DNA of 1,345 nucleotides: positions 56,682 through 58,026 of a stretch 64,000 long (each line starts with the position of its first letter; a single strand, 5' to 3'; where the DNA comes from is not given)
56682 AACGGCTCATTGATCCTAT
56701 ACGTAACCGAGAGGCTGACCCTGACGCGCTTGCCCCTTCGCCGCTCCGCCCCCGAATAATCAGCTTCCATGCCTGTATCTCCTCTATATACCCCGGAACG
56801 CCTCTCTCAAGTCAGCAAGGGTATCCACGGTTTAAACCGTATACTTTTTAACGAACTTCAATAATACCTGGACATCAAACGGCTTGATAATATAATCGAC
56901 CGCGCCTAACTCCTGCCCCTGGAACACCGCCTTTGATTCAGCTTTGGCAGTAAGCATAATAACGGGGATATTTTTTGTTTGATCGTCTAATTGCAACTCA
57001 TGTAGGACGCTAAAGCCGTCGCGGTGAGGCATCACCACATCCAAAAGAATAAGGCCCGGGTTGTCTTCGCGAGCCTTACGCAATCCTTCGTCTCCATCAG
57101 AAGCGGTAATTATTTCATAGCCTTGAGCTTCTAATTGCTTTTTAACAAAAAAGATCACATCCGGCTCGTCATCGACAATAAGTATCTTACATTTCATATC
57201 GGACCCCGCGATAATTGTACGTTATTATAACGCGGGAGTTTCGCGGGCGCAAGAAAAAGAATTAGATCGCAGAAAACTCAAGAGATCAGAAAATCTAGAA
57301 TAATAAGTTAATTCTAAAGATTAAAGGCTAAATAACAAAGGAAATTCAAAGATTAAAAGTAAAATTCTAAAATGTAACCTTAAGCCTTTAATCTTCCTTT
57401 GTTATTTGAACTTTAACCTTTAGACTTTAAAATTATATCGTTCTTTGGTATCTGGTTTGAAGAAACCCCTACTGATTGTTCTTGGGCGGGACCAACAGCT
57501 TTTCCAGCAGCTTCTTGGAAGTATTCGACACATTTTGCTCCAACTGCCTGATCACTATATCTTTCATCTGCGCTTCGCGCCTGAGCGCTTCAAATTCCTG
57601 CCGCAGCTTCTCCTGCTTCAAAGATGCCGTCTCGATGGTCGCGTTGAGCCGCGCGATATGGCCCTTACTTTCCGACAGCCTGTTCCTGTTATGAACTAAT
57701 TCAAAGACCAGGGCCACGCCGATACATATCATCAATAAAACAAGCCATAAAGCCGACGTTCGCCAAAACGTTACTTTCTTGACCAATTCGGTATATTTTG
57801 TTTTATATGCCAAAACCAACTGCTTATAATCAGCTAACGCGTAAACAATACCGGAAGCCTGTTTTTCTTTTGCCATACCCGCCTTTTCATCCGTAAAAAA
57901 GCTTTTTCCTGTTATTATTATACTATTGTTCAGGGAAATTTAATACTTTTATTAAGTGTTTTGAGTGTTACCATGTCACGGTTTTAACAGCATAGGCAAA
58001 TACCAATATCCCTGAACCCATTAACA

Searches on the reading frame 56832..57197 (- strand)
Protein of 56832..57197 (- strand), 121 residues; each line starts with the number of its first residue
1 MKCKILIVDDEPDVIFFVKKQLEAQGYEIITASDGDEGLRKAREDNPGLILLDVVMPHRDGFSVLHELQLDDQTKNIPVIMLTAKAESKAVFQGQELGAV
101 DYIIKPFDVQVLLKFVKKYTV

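Call 50: find_encoding_contigs(protein=window:56832-57197:-, flank=10000, max_places=10)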
Protein window:56832-57197:- (121 aa): 2 contigs read that carry it; 2 places shown.
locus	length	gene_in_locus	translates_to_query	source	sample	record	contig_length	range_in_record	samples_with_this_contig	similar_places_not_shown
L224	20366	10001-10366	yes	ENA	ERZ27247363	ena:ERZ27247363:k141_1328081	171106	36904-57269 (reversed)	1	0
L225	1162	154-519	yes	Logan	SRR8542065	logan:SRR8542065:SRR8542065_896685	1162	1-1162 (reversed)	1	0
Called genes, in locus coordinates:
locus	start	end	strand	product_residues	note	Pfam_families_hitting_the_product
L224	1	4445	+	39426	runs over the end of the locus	?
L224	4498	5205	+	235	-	PF07238:PilZ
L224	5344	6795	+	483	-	PF10396:TrmE_N, PF12631:MnmE_helical, PF00009:GTP_EFTU (faint), PF00350:Dynamin_N (faint), PF01926:MMR_HSR1, PF02421:FeoB_N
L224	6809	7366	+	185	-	PF01227:GTP_cyclohydroI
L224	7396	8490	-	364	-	PF10719:ComFB, PF03705:CheR_N, PF01739:CheR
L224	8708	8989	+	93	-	-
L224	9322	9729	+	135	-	-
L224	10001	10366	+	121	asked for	PF00072:Response_reg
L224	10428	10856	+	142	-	PF07238:PilZ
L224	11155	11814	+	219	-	-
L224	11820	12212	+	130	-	PF07238:PilZ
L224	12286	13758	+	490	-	PF25182:NonGDSL (weak), PF13472:Lipase_GDSL_2, PF13432:TPR_16 (weak), PF14559:TPR_19 (weak), PF25062:ARM_TT21_N (weak), PF13424:TPR_12 (weak), PF13432:TPR_16, PF00515:TPR_1 (weak), +8 more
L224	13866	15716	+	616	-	PF13426:PAS_9, PF00989:PAS, PF13426:PAS_9, PF00989:PAS, PF13188:PAS_8, PF13426:PAS_9, PF08447:PAS_3, PF07568:HisKA_2, +4 more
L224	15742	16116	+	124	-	PF00072:Response_reg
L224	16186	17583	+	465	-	PF04055:Radical_SAM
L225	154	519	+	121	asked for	PF00072:Response_reg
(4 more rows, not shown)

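Call 62: search_protein_families(library=pfam, proteins=[window:56832-57197:-], max_evalue=0.01)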
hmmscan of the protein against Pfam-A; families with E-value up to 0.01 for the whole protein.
window:56832-57197:- (121 aa): 1 family
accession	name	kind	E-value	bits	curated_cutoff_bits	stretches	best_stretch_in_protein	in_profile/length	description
PF00072.30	Response_reg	-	5.3e-29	101.1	30.2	1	5-116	1-110/111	Response regulator receiver domain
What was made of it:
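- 56832..57197 (-): CheY-type receiver gene, downstream neighbour of copy 2. Calls 50, 62.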

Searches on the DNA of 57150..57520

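Call 35: search_rna_families(source=window, start=57150, end=57520, threshold=evalue, max_evalue=10)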
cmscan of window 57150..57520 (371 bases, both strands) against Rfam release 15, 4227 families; matches with E-value up to 10: 13.
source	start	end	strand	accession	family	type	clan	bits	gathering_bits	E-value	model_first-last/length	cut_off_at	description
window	57321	57416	-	RF03616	MIR1888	Gene; miRNA;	-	24.3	72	0.017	1-101/101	no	MIR1888 microRNA precursor family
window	57323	57412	-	RF03818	MIR7994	Gene; miRNA;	-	23.6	100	0.028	1-90/90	no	MIR7994 microRNA precursor family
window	57318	57419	-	RF03743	MIR7696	Gene; miRNA;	-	21.9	83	0.09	1-88/88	no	MIR7696 microRNA precursor family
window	57323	57412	-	RF04106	mir-1303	Gene; miRNA;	-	18.3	107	0.73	1-85/85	no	mir-1303 microRNA precursor family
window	57334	57403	-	RF03371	mir-4788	Gene; miRNA;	-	17.1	91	1.8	1-80/80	no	mir-4788 microRNA precursor family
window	57318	57419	+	RF03743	MIR7696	Gene; miRNA;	-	16.9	83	1.8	1-88/88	no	MIR7696 microRNA precursor family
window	57317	57403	+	RF01461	rli24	Gene; sRNA;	-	15.5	100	2.1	1-158/158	no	Listeria sRNA rli22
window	57327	57410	-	RF03585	mir-3938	Gene; miRNA;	-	15.1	94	3.2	1-88/88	no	mir-3938 microRNA precursor family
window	57311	57426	-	RF04128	MIR8562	Gene; miRNA;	-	15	211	2.1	1-242/242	no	MIR8562 microRNA precursor family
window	57310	57427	+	RF04128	MIR8562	Gene; miRNA;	-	13.8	211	3.9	1-242/242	no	MIR8562 microRNA precursor family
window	57150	57176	-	RF01303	sR49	Gene; snRNA; snoRNA; CD-box;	-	13.1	50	6.5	1-27/56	3'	Small nucleolar RNA sR49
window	57150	57190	-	RF01185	snR75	Gene; snRNA; snoRNA; CD-box;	CL00045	11.3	40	6.4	1-42/88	3'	Small nucleolar RNA snR75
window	57438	57489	-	RF01850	beta_tmRNA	Gene;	CL00001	8.7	84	1.2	252-304/331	no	Betaproteobacteria transfer-messenger RNA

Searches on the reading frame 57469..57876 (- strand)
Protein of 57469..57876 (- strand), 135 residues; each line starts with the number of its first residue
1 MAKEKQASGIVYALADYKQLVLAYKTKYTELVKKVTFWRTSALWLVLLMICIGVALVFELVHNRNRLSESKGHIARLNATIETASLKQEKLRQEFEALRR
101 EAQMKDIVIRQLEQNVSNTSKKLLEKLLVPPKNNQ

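Call 62: search_protein_families(library=pfam, proteins=[window:57469-57876:-], max_evalue=0.01)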
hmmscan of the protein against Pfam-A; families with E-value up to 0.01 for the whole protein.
window:57469-57876:- (135 aa): 2 families
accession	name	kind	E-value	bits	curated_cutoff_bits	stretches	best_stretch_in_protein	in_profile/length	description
PF11559.13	ADIP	-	0.0061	17.1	34.3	1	55-123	42-110/151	Afadin- and alpha -actinin-Binding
PF04977.20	DivIC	-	0.0068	16.6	28.9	0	51-107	4-59/80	Septum formation initiator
